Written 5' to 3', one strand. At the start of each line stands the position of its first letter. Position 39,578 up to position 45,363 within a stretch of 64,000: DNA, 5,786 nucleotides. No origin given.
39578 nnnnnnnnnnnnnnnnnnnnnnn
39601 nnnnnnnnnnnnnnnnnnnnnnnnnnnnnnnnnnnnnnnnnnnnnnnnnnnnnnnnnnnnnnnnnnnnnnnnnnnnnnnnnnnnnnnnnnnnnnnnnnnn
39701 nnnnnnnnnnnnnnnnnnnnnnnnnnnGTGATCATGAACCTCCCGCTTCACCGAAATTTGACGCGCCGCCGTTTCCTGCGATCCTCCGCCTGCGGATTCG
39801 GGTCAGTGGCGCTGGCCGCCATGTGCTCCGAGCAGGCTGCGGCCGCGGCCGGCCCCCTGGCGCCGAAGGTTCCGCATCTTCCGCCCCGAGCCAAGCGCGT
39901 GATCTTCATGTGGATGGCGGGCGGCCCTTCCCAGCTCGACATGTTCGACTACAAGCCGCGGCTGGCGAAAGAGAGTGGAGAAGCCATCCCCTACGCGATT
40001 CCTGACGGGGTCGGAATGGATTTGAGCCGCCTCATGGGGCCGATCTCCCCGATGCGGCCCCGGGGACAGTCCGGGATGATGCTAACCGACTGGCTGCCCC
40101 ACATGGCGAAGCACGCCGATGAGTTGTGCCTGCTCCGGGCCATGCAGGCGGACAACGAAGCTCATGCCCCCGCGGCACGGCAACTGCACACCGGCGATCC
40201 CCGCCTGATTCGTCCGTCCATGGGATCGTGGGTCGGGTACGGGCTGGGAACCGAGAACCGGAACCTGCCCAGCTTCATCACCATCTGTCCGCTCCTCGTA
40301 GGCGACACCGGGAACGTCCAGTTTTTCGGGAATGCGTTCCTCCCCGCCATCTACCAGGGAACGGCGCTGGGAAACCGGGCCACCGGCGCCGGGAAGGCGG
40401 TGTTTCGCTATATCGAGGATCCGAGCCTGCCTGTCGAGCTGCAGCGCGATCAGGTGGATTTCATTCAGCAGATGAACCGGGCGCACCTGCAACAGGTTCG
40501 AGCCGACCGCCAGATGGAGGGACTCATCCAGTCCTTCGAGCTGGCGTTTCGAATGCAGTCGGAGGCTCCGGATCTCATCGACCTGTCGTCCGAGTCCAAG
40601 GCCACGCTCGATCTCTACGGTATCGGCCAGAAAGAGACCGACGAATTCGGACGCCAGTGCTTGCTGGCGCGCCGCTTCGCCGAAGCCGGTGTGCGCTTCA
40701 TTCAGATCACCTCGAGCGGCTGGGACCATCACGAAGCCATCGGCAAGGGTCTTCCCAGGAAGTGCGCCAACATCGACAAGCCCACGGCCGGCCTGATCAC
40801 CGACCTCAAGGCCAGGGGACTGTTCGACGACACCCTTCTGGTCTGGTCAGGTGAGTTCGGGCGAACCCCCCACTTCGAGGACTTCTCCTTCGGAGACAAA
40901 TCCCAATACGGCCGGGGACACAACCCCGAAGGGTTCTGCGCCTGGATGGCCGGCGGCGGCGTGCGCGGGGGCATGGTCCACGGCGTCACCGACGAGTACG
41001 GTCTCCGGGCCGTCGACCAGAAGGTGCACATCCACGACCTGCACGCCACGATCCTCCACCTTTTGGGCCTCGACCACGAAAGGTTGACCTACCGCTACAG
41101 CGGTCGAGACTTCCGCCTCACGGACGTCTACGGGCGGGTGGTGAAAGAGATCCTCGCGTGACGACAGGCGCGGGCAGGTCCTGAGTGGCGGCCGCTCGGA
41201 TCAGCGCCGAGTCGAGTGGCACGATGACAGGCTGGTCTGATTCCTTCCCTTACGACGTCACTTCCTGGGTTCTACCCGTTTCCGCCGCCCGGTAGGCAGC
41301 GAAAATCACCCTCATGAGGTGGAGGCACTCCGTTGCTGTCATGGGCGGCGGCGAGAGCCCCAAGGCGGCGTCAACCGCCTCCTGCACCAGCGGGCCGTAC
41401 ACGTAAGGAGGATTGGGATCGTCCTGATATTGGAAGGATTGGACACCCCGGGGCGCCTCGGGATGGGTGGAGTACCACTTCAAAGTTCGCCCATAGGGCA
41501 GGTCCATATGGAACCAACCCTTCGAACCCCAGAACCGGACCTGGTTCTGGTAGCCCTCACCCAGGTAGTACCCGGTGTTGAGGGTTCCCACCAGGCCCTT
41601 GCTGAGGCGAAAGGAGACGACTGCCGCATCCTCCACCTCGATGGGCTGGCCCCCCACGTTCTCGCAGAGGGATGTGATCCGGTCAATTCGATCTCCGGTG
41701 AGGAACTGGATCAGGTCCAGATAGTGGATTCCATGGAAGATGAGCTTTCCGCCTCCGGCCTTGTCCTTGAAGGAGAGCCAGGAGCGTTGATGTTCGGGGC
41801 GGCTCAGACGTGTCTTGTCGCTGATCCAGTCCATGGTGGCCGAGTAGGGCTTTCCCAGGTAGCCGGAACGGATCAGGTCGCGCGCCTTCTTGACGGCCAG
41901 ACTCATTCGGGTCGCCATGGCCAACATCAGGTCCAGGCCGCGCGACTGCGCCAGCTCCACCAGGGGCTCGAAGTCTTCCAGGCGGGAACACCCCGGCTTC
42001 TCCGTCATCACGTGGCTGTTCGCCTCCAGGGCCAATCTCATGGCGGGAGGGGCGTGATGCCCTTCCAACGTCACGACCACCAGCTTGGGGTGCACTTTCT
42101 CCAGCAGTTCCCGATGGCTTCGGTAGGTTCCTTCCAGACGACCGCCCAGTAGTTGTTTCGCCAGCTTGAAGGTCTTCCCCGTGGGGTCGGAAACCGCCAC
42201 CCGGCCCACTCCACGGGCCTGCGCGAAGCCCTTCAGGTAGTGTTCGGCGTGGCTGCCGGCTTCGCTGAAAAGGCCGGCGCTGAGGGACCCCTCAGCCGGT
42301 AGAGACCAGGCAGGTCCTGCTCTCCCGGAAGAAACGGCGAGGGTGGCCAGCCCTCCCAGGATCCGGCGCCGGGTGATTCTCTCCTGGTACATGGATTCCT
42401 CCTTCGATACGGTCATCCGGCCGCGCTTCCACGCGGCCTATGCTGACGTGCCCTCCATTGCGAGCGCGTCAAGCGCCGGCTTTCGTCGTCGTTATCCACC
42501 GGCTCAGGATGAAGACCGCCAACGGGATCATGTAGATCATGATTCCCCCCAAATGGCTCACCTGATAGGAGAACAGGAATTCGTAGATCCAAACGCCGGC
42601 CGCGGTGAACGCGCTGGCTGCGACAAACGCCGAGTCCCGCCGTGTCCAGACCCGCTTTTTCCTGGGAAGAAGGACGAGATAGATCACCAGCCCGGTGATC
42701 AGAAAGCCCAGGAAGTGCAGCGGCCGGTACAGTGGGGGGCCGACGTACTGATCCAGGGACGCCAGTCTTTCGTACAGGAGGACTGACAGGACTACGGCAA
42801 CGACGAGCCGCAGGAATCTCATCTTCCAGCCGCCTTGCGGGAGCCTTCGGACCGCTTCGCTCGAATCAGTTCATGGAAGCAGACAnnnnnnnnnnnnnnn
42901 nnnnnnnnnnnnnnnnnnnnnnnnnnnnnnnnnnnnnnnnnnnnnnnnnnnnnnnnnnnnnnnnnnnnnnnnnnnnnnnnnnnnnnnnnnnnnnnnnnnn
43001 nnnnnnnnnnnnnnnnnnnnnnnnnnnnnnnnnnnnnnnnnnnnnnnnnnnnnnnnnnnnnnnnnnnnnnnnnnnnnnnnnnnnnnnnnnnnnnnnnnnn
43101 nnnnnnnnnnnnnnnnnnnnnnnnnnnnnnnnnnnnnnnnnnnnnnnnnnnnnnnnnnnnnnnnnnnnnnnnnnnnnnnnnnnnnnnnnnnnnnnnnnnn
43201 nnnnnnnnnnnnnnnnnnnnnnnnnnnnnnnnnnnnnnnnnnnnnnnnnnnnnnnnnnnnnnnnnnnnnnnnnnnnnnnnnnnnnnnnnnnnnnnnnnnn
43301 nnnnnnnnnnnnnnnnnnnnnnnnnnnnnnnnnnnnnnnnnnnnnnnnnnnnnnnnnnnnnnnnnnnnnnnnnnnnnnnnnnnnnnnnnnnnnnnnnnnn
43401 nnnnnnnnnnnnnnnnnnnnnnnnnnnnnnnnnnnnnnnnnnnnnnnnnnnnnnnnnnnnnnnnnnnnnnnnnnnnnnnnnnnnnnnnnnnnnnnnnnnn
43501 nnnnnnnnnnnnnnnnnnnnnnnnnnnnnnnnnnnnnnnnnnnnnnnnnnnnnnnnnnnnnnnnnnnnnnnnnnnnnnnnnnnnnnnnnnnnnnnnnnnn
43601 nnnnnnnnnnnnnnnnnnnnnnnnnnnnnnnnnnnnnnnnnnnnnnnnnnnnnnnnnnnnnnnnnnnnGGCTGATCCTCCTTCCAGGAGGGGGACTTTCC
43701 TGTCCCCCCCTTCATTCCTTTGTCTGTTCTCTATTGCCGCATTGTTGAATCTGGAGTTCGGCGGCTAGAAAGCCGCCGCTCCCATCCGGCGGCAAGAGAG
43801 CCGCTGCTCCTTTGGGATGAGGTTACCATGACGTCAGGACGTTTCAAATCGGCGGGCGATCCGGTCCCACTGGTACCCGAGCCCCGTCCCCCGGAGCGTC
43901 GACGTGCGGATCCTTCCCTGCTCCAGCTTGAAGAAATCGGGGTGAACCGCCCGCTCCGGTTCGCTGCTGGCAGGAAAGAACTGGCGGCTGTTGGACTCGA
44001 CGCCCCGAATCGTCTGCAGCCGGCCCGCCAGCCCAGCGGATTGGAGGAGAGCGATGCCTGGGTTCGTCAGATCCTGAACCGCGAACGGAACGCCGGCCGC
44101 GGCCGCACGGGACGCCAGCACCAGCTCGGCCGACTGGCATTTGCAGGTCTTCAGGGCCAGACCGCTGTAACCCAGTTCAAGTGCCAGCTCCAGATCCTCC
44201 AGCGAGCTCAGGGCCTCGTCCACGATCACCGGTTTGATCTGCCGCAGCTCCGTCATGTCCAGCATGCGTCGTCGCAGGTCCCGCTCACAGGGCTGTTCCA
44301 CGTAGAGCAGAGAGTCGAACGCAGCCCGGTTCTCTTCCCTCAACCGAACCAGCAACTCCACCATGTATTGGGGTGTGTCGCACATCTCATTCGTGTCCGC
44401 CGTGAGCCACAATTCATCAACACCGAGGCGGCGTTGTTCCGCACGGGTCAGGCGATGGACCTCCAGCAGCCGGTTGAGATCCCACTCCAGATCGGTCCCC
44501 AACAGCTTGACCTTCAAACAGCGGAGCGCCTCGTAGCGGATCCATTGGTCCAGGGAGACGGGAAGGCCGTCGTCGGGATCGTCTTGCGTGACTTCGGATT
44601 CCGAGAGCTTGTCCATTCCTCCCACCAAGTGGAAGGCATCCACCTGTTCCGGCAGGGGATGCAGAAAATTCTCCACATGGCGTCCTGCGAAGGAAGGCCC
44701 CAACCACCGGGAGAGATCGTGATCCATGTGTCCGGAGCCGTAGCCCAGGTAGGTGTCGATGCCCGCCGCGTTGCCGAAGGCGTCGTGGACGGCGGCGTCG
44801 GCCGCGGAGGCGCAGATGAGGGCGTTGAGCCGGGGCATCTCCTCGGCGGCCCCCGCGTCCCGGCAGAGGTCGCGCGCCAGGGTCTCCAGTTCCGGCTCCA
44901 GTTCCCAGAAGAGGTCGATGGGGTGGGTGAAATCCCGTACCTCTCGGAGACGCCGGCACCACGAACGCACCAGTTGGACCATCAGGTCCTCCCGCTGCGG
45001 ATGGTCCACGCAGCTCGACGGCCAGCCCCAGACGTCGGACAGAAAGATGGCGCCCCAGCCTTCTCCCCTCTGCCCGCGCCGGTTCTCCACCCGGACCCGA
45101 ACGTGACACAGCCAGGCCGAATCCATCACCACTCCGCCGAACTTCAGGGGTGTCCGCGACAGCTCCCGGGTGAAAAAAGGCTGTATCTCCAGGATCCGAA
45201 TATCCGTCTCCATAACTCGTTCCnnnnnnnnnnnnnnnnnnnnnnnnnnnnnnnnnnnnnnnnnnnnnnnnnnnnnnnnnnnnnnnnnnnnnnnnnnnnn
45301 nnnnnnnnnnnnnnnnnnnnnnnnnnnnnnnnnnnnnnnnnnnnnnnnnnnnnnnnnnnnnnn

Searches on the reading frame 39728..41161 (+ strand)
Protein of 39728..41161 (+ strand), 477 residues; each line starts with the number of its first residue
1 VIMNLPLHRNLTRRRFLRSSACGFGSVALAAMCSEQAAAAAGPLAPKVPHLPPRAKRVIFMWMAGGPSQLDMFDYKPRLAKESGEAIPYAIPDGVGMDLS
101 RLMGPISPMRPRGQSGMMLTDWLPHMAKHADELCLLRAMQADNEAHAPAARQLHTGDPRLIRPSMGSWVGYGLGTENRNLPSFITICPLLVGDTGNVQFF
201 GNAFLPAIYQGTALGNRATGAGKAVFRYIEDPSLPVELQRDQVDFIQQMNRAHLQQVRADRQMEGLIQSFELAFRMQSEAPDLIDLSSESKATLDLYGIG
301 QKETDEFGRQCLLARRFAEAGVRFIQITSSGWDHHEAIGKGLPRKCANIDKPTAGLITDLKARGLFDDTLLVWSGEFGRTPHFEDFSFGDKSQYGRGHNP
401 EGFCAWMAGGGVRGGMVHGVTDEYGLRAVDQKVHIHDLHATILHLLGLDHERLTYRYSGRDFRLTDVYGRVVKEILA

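Call 91: search_protein_families(library=pfam, proteins=[window:39728-41161:+], max_evalue=0.0001)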
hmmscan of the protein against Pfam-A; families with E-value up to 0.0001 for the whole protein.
window:39728-41161:+ (477 aa): 1 family
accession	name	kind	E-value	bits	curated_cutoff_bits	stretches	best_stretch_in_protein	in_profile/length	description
PF07394.17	DUF1501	-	2.4e-140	468.6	27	1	55-476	1-390/390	Protein of unknown function (DUF1501)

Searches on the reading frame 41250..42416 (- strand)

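Call 91: search_protein_families(library=pfam, proteins=[window:41250-42416:-], max_evalue=0.0001)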
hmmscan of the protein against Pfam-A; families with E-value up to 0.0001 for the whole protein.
window:41250-42416:- (388 aa): 3 families
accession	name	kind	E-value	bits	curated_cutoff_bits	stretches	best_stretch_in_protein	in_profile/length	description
PF22725.1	GFO_IDH_MocA_C3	-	4.5e-23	82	27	1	175-302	1-123/124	GFO/IDH/MocA C-terminal domain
PF02894.22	GFO_IDH_MocA_C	-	4e-12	46.8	22.9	1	179-383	1-215/218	Oxidoreductase family, C-terminal alpha/beta domain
PF01408.29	GFO_IDH_MocA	-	1.1e-09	39.5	24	1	57-164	12-117/120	Oxidoreductase family, NAD-binding Rossmann fold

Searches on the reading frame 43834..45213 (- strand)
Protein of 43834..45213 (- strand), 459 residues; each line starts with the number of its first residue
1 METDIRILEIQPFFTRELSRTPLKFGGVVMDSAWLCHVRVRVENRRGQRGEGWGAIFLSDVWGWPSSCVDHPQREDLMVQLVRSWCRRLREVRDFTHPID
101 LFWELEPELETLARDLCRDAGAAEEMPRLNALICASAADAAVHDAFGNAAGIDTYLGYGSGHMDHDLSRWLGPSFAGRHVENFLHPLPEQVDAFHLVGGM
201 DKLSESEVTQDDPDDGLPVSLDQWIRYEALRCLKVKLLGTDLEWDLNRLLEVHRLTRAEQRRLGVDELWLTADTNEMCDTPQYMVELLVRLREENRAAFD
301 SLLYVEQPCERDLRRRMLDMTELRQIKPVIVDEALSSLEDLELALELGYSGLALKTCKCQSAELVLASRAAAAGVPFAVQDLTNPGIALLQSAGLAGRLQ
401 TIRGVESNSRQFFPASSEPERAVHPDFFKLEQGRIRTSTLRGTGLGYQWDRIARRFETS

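Call 91: search_protein_families(library=pfam, proteins=[window:43834-45213:-], max_evalue=0.0001)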
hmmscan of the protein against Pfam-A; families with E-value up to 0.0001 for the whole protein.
window:43834-45213:- (459 aa): 1 family
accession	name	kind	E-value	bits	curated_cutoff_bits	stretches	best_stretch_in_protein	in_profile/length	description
PF13378.12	MR_MLE_C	-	1.6e-12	48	29.4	1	225-451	10-217/219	Enolase C-terminal domain-like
